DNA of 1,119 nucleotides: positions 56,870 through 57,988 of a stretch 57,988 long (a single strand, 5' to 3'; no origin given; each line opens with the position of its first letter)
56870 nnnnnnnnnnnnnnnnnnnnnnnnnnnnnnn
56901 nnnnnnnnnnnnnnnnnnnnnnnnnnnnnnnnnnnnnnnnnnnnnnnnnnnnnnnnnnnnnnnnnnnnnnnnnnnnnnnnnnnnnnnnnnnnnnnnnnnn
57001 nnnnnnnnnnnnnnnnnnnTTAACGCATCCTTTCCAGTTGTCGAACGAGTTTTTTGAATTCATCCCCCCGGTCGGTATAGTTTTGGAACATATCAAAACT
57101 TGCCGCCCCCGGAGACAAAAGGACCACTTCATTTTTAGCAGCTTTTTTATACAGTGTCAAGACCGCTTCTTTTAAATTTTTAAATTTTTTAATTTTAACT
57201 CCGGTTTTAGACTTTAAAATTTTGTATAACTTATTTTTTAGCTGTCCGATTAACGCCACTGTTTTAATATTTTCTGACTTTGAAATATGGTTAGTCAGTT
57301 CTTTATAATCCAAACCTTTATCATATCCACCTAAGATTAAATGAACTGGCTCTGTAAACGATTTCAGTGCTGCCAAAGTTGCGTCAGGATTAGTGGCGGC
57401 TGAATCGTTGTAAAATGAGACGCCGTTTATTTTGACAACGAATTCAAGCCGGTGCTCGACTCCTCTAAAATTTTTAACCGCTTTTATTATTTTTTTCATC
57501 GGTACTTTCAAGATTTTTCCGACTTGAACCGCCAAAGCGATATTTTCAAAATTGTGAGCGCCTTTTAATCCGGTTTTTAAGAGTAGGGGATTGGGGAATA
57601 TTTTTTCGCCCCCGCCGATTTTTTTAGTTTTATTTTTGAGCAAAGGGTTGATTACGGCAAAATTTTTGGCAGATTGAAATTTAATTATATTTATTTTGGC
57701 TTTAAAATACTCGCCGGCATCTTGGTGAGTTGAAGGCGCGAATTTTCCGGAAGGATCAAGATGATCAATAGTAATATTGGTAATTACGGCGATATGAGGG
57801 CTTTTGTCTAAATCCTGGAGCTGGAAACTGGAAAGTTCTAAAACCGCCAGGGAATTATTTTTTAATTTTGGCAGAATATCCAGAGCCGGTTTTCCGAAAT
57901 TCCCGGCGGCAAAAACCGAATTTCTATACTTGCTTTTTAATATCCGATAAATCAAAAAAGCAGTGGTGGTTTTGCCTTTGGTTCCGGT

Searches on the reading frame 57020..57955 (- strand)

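Call 64: search_protein_families(library=pfam, proteins=[window:57020-57955:-], max_evalue=0.001)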
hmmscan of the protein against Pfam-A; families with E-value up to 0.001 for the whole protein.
window:57020-57955:- (311 aa): 2 families
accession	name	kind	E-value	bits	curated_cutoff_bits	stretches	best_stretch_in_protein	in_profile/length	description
PF02875.26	Mur_ligase_C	-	1.8e-12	48.7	28.4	1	168-282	1-125/127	Mur ligase, glutamate ligase domain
PF08245.18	Mur_ligase_M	-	6.5e-12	46.3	24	1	32-103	55-122/200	Mur ligase middle domain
